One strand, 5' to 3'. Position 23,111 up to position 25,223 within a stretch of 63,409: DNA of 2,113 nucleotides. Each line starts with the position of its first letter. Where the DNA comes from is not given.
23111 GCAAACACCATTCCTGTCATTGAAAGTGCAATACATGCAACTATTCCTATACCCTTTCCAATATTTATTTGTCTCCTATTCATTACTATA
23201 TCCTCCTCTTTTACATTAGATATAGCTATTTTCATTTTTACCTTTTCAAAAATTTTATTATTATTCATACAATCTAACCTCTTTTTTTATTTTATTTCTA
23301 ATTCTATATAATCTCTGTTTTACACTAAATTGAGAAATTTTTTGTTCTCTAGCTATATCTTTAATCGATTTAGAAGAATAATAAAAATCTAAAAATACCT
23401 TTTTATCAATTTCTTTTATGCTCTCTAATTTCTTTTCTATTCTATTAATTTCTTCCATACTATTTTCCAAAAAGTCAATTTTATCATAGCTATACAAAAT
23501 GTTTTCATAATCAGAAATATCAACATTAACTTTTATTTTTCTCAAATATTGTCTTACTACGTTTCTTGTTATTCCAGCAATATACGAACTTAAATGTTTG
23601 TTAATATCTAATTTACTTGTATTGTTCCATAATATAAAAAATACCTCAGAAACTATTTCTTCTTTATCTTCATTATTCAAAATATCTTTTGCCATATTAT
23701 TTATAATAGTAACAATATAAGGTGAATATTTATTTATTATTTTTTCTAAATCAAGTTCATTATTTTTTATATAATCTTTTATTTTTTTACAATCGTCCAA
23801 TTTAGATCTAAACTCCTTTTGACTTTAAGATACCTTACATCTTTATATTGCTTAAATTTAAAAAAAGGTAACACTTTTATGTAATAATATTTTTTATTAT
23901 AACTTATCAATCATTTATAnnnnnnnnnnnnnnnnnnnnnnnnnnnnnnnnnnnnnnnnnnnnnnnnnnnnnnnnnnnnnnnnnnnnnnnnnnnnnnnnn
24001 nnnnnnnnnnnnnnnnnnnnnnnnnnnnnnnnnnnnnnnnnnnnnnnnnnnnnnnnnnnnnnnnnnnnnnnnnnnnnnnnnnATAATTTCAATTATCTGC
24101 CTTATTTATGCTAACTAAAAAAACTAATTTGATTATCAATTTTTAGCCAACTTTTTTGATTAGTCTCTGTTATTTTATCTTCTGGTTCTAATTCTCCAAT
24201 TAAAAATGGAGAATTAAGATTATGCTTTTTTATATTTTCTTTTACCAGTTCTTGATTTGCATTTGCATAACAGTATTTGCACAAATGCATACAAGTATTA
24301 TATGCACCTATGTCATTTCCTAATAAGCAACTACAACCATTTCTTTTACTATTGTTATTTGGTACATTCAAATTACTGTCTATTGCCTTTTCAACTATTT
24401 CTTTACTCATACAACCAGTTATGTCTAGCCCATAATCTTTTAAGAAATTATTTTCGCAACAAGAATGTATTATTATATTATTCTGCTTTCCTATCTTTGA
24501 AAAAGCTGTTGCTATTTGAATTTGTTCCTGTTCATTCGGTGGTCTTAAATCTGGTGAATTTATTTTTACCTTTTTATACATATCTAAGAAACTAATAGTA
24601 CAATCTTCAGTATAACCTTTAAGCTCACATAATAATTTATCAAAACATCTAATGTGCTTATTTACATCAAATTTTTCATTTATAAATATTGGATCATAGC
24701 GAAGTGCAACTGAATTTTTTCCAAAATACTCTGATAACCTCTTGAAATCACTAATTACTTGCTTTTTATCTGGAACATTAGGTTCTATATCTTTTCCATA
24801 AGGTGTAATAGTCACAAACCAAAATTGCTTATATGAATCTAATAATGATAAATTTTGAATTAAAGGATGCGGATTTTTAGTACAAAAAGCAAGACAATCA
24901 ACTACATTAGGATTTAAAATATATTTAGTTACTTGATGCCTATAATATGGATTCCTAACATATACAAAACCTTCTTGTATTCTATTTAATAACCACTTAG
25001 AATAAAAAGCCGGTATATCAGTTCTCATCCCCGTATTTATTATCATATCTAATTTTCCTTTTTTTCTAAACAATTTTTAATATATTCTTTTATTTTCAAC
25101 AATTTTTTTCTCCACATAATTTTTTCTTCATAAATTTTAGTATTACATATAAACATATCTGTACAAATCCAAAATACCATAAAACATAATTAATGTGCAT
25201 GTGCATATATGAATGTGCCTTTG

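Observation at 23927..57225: Dispersed modular ~150-nt intergenic repeat: 7 full and 5 partial copies in 63 kb, three conserved hairpin modules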

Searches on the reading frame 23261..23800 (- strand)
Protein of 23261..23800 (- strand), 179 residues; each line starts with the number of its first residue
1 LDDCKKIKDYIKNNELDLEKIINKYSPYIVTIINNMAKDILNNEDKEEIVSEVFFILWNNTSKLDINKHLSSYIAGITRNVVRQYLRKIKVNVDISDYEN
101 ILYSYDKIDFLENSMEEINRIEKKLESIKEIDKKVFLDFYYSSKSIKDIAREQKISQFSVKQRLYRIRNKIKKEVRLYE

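Call 29: search_protein_families(library=pfam, proteins=[window:23261-23800:-])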
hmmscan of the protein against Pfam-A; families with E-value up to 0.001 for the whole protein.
window:23261-23800:- (179 aa): 3 families
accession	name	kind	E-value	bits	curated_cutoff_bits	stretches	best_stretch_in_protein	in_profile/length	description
PF04542.20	Sigma70_r2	-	1e-08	35.2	24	1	22-88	2-67/71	Sigma-70 region 2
PF08281.18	Sigma70_r4_2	-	1.4e-06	28.3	25.7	1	119-171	2-54/54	Sigma-70, region 4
PF04545.22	Sigma70_r4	-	0.00039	20.3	24.1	0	125-173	2-50/50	Sigma-70, region 4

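Call 50: find_encoding_contigs(protein=window:23261-23800:-, flank=1500, max_places=10)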
Protein window:23261-23800:- (179 aa): 2 contigs read that carry it; 2 places shown.
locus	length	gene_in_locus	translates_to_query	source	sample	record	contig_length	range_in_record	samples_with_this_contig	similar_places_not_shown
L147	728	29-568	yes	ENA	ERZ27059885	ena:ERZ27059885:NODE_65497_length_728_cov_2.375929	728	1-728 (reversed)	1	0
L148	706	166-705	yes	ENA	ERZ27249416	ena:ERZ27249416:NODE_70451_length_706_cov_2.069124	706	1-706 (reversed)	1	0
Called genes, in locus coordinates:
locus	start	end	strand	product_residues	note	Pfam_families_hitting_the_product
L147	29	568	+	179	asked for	PF04542:Sigma70_r2, PF08281:Sigma70_r4_2 (weak)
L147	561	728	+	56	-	?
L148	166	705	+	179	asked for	PF04542:Sigma70_r2, PF08281:Sigma70_r4_2 (weak)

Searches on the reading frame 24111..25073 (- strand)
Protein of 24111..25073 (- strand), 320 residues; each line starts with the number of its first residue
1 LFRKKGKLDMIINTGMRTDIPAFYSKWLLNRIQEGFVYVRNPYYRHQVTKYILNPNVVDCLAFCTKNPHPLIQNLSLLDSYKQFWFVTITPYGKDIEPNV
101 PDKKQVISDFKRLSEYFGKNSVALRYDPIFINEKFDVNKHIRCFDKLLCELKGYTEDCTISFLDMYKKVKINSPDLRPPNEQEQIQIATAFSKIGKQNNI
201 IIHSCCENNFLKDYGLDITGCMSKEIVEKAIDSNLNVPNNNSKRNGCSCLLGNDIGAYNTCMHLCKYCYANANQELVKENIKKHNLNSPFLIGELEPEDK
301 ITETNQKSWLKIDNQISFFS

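Call 29: search_protein_families(library=pfam, proteins=[window:24111-25073:-])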
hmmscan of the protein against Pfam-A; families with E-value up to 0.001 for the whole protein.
window:24111-25073:- (320 aa): 1 family
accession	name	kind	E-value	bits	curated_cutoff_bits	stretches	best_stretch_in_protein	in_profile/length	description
PF08902.16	DUF1848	-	3.4e-95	319.2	30.5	1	11-270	1-262/262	Domain of unknown function (DUF1848)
